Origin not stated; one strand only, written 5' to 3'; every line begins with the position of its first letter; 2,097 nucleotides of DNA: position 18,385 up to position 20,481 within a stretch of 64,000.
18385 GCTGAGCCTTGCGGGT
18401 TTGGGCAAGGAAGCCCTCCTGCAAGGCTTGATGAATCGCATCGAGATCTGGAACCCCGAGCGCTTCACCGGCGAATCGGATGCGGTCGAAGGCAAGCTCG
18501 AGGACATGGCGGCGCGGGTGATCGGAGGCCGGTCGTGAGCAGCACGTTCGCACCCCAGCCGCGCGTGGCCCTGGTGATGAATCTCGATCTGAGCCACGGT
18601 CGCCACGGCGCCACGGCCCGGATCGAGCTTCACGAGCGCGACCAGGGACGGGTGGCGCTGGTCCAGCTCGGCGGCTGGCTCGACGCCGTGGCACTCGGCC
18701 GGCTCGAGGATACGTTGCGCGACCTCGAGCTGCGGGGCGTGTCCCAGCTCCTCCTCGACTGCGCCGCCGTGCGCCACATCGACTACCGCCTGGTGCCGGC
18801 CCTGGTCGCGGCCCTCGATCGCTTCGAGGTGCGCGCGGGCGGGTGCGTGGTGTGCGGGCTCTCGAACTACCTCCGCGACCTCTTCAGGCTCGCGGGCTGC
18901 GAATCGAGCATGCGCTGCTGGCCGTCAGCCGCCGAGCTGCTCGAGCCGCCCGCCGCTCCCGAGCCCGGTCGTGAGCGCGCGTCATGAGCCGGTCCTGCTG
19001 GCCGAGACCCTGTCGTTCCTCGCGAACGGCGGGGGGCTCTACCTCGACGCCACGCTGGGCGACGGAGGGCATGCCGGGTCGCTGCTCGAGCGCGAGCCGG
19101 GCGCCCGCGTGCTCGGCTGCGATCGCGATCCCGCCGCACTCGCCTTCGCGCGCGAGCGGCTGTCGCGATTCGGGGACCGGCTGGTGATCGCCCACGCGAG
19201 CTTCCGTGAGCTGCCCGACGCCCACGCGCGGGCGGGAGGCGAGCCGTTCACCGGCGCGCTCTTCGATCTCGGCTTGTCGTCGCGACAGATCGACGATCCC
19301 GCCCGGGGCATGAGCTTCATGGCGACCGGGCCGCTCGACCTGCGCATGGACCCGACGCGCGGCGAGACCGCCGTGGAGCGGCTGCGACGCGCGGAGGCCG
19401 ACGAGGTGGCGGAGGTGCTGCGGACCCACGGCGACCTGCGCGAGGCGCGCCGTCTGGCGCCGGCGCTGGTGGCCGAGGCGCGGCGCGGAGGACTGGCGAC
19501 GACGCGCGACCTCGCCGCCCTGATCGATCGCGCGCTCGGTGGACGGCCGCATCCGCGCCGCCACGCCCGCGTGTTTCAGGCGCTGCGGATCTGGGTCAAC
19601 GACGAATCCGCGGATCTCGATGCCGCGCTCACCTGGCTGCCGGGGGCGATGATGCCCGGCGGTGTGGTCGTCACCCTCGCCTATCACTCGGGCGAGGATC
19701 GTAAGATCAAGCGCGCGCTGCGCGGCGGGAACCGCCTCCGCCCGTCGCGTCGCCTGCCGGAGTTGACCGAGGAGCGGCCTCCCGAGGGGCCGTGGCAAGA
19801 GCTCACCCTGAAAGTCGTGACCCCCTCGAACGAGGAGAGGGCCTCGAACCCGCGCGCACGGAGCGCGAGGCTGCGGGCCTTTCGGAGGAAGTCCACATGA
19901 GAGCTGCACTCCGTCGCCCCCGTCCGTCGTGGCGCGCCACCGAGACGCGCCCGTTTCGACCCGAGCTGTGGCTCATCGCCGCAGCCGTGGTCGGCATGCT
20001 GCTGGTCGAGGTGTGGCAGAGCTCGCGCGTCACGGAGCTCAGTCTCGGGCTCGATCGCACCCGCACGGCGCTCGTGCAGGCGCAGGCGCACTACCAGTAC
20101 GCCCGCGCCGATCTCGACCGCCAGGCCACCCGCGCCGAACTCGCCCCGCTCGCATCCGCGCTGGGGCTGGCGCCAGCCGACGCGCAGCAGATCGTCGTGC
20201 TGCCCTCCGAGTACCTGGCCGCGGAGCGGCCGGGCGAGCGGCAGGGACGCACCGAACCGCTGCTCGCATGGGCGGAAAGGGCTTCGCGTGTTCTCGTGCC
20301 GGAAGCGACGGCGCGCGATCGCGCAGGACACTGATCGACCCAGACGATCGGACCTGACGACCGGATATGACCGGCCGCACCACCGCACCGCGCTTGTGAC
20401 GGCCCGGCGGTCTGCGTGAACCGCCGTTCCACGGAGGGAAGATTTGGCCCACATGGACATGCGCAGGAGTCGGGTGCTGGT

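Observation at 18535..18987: STAS-domain (anti-sigma antagonist-like) gene inserted between mraZ and rsmH inside the dcw cluster.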

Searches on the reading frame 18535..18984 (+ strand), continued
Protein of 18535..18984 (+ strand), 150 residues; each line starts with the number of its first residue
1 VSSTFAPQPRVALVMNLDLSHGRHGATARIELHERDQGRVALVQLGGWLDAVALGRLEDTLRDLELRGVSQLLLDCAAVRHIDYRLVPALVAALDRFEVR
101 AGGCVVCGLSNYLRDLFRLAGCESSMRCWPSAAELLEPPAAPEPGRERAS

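Call 71: list_cluster_members(proteins=[P0330, P0321, P0350, P0346, P0389, P0395, P0373, P0374])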
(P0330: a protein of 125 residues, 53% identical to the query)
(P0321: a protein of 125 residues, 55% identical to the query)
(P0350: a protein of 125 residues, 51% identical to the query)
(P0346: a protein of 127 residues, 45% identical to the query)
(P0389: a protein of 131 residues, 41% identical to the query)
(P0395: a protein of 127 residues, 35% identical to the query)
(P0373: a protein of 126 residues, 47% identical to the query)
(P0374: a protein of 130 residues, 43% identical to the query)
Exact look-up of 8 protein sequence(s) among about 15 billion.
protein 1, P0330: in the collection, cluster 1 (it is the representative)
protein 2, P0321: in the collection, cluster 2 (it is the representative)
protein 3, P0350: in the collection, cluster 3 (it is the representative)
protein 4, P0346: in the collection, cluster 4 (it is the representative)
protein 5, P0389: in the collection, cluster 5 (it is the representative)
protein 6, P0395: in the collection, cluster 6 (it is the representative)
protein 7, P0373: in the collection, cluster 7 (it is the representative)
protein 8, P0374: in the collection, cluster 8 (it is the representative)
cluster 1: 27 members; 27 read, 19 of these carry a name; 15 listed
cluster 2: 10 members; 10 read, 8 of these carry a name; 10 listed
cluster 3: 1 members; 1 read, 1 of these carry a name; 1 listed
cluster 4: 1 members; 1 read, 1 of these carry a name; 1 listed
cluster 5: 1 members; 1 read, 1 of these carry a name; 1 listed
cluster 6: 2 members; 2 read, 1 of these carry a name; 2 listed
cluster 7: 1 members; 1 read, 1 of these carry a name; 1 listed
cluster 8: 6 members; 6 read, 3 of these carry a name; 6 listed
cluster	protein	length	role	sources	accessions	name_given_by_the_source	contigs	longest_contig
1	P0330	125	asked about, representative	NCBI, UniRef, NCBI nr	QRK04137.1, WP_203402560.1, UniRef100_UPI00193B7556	STAS domain-containing protein [Archangium violaceum] | STAS domain-containing protein n=1 Tax=Archangium violaceum TaxID=83451 ...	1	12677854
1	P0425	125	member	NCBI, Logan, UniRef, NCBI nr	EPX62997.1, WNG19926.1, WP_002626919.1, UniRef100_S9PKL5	STAS domain-containing protein [Cystobacter fuscus] | Anti-sigma factor antagonist n=1 Tax=Cystobacter fuscus (strain ATCC 25194 / DSM 2262 / ...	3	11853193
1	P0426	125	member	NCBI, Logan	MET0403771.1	MAG: STAS domain-containing protein [Cystobacter sp.]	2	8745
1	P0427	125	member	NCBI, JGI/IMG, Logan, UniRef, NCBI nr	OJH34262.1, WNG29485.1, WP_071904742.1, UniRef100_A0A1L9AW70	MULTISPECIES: STAS domain-containing protein [Cystobacter] | anti-anti-sigma factor | Anti-anti-sigma factor n=1 Tax=Cystobacter ferrugineus TaxID=83449 RepID=A0A1L9AW70_9BACT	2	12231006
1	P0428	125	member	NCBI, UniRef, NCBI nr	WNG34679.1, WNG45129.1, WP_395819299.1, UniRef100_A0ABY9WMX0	STAS domain-containing protein [Archangium minus] | STAS domain-containing protein n=1 Tax=Archangium minus TaxID=83450 RepID=A0ABY9WMX0_9BACT | STAS domain-containing protein [Archangium violaceum]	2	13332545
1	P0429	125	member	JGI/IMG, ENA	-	anti-anti-sigma factor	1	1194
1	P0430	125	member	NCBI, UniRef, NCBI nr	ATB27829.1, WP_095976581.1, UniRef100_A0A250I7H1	STAS domain-containing protein [Melittangium boletus] | Anti-sigma factor antagonist n=1 Tax=Melittangium boletus DSM 14713 TaxID=1294270 ...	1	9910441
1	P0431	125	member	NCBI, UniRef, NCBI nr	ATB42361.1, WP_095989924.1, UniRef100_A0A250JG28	anti-sigma factor antagonist [Cystobacter fuscus] | Anti-sigma factor antagonist n=1 Tax=Cystobacter fuscus TaxID=43 RepID=A0A250JG28_9BACT | STAS domain-containing protein [Cystobacter fuscus]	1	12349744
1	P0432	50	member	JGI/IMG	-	hypothetical protein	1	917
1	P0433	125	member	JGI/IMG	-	anti-sigma B factor antagonist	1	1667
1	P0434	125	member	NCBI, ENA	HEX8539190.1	MAG TPA: STAS domain-containing protein [Cystobacter sp.]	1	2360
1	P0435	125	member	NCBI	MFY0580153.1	STAS domain-containing protein [Cystobacter fuscus]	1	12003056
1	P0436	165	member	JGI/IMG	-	anti-sigma B factor antagonist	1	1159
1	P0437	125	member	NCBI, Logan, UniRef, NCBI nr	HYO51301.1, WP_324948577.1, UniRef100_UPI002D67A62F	STAS domain-containing protein [Archangium sp.] | STAS domain-containing protein n=1 Tax=Archangium sp. TaxID=1872627 RepID=UPI002D67A62F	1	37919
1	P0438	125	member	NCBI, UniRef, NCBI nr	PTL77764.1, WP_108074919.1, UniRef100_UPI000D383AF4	STAS domain-containing protein [Vitiosangium sp. GDMCC 1.1324] | STAS domain-containing protein n=1 Tax=Vitiosangium sp. (strain GDMCC 1.1324) ...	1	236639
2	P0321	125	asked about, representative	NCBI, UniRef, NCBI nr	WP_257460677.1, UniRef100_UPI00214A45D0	STAS domain-containing protein [Archangium lipolyticum] | STAS domain-containing protein n=1 Tax=Archangium lipolyticum TaxID=2970465 ...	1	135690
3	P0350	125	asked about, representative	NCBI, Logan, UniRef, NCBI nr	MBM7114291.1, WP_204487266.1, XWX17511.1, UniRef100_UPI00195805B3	STAS domain-containing protein [[Archangium] primigenium] | STAS domain-containing protein n=1 Tax=Melittangium TaxID=44 RepID=UPI00195805B3 | STAS domain-containing protein [Archangium primigenium]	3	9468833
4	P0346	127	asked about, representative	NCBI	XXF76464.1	STAS domain-containing protein [Myxococcaceae bacterium GXIMD 01537]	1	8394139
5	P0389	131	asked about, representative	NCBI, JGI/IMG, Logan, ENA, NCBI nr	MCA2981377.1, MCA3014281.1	MAG: STAS domain-containing protein [Myxococcaceae bacterium] | anti-sigma B factor antagonist | STAS domain-containing protein [Myxococcaceae bacterium]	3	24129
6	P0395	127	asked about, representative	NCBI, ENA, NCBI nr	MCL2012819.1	MAG: STAS domain-containing protein [Cystobacterineae bacterium] | STAS domain-containing protein [Cystobacterineae bacterium]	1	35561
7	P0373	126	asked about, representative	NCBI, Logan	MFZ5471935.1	MAG: STAS domain-containing protein [Myxococcota bacterium]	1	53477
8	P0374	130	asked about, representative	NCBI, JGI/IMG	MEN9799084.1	MAG: hypothetical protein RL653_2780 [Pseudomonadota bacterium] | anti-sigma B factor antagonist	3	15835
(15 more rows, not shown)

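Call 72: search_solved_structures(query=A1, max_evalue=0.01, show_alignments=5)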
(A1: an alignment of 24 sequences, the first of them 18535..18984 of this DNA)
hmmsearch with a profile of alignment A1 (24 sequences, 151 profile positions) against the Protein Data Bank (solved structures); distinct sequences matched with E-value up to 0.01: 3.
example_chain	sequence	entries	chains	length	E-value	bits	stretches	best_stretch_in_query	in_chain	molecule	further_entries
1tid_B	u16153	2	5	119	1.9e-06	31.1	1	38-128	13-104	Anti-sigma F factor antagonist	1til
1th8_B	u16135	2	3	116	2.3e-06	30.8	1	39-128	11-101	Anti-sigma F factor antagonist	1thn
1auz_A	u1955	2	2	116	1.3e-05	28.4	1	38-132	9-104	SPOIIAA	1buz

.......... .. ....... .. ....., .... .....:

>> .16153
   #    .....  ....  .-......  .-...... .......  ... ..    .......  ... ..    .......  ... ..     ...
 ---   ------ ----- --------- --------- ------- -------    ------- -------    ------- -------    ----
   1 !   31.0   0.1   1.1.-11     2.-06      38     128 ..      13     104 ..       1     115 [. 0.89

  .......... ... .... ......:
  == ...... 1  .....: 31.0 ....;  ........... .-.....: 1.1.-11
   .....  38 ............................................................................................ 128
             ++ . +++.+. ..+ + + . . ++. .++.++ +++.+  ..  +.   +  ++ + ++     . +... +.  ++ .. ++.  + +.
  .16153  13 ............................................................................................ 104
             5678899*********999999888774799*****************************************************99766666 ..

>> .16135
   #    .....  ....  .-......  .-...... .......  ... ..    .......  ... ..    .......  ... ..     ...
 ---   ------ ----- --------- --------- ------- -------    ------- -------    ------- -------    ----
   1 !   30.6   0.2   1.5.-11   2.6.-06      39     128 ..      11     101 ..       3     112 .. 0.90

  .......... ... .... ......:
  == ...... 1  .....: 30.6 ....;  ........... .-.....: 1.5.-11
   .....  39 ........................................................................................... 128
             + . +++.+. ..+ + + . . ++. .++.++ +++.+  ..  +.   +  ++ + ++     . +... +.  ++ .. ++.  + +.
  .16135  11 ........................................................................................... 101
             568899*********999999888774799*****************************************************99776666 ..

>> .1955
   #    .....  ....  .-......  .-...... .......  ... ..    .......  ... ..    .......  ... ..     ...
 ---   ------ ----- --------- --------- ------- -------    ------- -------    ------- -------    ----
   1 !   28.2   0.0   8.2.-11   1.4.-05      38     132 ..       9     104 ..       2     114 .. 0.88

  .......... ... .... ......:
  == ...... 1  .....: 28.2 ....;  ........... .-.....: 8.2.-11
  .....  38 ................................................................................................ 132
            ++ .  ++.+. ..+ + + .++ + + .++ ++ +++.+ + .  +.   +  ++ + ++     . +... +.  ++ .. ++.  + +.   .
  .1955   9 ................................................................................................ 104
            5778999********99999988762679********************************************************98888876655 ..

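Call 86: find_encoding_contigs(protein=P0422, flank=3500, max_places=1)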
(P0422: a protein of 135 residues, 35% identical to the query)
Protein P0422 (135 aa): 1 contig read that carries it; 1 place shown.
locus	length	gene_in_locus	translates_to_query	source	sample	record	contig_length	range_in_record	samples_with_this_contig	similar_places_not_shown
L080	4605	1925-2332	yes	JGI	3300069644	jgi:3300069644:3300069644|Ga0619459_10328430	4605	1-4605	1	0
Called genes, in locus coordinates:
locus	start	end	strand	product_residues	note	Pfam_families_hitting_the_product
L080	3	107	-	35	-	?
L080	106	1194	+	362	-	PF13477:Glyco_trans_4_2 (weak), PF00534:Glycos_transf_1, PF13692:Glyco_trans_1_4, PF13524:Glyco_trans_1_2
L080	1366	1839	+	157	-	PF02381:MraZ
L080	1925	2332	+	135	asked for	PF01740:STAS (weak), PF13466:STAS_2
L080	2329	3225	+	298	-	PF01795:Methyltransf_5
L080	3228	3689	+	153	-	-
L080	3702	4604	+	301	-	?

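Call 87: find_encoding_contigs(protein=P0405, flank=3500, max_places=1)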
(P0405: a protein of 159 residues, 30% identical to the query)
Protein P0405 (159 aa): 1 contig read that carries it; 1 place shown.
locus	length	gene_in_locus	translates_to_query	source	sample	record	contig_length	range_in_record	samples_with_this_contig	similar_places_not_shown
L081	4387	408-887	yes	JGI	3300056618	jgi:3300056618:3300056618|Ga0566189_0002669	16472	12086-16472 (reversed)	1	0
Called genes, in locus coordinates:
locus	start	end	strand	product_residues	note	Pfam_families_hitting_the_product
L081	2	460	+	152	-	?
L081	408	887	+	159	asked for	PF01740:STAS, PF13466:STAS_2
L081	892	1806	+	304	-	PF01795:Methyltransf_5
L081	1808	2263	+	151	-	-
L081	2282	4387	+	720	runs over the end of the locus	PF03717:PBP_dimer, PF00905:Transpeptidase, PF03793:PASTA (weak)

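Call 88: find_encoding_contigs(protein=P0325, flank=3500, max_places=1)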
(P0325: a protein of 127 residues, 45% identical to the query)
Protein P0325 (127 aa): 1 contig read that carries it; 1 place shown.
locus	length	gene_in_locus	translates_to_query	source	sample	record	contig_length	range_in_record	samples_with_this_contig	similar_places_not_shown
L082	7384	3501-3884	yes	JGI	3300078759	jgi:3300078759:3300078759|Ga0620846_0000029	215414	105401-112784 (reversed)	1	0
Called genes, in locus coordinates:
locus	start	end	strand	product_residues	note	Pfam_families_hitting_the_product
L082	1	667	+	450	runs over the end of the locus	PF14412:AHH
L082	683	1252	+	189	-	PF07791:Imm11 (weak)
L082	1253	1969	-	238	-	PF07238:PilZ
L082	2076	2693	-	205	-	-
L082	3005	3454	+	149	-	PF02381:MraZ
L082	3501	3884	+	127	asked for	PF01740:STAS, PF13466:STAS_2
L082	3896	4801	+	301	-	PF01795:Methyltransf_5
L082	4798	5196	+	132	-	PF04999:FtsL (weak), PF04977:DivIC (weak)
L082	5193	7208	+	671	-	PF03717:PBP_dimer, PF00905:Transpeptidase, PF03793:PASTA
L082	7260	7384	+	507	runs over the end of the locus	PF01225:Mur_ligase, PF08245:Mur_ligase_M, PF02875:Mur_ligase_C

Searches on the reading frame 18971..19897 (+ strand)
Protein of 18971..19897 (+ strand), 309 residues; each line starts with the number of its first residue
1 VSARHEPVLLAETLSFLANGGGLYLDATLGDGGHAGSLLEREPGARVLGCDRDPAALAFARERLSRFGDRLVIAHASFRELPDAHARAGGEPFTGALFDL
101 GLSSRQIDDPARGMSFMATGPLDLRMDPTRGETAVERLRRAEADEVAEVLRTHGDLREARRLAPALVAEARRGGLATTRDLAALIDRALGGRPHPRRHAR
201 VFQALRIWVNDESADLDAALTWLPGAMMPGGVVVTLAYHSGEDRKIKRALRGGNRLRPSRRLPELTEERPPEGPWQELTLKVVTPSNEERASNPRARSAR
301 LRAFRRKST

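Call 4: search_protein_families(library=pfam, proteins=[window:18971-19897:+], max_evalue=1)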
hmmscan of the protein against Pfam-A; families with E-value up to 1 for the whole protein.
window:18971-19897:+ (309 aa): 6 families
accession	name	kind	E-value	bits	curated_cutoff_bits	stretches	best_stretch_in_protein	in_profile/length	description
PF01795.25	Methyltransf_5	-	1.2e-74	252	27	1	3-306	2-308/309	MraW methylase family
PF13649.12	Methyltransf_25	-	5.7e-05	24.2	27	1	25-85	2-62/97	Methyltransferase domain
PF08242.18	Methyltransf_12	-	0.0033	18.6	30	1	29-70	5-46/98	Methyltransferase domain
PF08241.18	Methyltransf_11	-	0.018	16.1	21.2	1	25-82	1-55/95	Methyltransferase domain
PF21994.1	AGAO-like_N2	-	0.091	13.4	27.4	1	141-187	3-47/76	AGAO-like N2 domain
PF13847.12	Methyltransf_31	-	0.17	12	27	1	25-74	8-59/145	Methyltransferase domain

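Call 5: search_protein_families(library=ncbifam, proteins=[window:18971-19897:+], max_evalue=1)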
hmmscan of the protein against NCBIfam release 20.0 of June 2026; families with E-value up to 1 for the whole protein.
window:18971-19897:+ (309 aa): 3 families
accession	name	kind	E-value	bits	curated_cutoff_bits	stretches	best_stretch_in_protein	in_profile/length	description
TIGR00006.1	TIGR00006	equivalog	4.8e-67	226.6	154.3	1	4-306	6-309/310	16S rRNA (cytosine(1402)-N(4))-methyltransferase RsmH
NF008149.0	PRK10901.1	equivalog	0.049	12.6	375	1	21-99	252-327/434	16S rRNA (cytosine(967)-C(5))-methyltransferase RsmB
NF045667.1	MTase_DVU1556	equivalog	0.15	11.5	155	1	25-69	27-68/213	DVU_1556 family methyltransferase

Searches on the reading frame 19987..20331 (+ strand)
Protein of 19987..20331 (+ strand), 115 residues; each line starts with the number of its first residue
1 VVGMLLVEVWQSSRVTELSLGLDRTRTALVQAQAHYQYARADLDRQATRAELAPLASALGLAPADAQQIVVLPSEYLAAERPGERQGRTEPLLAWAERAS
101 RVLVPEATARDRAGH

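Call 57: search_protein_families(library=pfam, proteins=[window:19987-20331:+], max_evalue=0.00001)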
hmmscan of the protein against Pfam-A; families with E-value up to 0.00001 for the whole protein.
window:19987-20331:+ (115 aa): 0 families

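Call 73: search_protein_families(library=pfam, proteins=[window:19987-20331:+], max_evalue=1)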
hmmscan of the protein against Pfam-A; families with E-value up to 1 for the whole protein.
window:19987-20331:+ (115 aa): 0 families
